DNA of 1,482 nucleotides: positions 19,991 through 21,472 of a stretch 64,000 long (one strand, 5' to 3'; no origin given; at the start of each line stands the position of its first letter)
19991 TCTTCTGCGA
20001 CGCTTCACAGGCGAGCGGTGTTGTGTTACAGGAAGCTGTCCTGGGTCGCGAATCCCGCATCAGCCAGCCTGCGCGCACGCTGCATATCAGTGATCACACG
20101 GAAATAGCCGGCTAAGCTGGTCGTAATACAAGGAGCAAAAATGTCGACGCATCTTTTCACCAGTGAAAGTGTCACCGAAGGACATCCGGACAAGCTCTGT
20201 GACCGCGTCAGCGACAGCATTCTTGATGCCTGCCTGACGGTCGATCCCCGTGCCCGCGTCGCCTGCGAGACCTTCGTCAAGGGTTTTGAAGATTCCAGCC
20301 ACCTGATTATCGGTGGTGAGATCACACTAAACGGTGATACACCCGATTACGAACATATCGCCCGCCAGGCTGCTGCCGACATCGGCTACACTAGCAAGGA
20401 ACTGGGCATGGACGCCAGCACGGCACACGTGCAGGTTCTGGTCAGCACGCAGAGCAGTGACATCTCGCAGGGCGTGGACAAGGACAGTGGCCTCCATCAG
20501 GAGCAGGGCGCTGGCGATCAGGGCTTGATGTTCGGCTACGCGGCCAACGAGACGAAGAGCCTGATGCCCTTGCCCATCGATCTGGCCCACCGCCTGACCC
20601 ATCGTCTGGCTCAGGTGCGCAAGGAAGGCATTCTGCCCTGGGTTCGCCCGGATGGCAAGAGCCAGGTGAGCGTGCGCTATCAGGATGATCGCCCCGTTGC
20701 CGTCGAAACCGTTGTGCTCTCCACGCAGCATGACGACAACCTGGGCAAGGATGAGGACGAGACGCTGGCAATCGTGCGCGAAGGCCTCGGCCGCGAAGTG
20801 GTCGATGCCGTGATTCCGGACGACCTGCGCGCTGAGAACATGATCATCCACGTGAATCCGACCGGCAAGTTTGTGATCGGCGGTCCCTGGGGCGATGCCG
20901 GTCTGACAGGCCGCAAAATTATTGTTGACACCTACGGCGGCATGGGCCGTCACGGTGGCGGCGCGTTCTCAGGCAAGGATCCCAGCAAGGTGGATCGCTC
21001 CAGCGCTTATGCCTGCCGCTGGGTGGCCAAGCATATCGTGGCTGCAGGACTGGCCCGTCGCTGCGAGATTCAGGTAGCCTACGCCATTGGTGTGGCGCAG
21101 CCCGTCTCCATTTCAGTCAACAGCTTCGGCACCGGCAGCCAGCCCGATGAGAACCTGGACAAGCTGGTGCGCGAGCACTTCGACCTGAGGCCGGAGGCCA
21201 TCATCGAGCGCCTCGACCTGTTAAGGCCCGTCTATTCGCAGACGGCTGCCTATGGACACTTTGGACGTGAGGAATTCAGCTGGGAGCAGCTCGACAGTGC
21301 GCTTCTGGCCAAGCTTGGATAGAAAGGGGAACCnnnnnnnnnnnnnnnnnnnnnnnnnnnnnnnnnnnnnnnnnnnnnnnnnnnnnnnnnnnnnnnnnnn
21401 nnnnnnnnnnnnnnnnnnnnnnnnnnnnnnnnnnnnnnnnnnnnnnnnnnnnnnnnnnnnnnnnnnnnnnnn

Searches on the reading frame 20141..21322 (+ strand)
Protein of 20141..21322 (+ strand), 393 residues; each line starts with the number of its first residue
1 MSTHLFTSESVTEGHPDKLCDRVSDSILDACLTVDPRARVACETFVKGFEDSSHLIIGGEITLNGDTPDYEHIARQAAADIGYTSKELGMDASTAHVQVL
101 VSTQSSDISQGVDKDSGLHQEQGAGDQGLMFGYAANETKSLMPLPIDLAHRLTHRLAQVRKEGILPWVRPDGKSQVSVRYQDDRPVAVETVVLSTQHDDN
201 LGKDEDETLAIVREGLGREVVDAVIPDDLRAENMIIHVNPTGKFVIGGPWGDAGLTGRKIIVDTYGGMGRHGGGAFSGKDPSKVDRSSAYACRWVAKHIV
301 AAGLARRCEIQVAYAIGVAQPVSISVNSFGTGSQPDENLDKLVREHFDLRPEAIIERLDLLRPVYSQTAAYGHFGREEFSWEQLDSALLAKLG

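Call 52: search_protein_families(library=pfam, proteins=[window:20141-21322:+], max_evalue=0.00001)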
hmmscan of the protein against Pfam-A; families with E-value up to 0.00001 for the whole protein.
window:20141-21322:+ (393 aa): 3 families
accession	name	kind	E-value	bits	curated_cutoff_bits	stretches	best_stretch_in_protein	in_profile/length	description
PF02773.21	S-AdoMet_synt_C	-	1.7e-69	232.5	25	1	246-383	1-138/138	S-adenosylmethionine synthetase, C-terminal domain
PF02772.21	S-AdoMet_synt_M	-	9.5e-44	148.8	29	1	121-244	1-120/120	S-adenosylmethionine synthetase, central domain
PF00438.25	S-AdoMet_synt_N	-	9.4e-33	113.2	33.1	1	4-105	2-98/99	S-adenosylmethionine synthetase, N-terminal domain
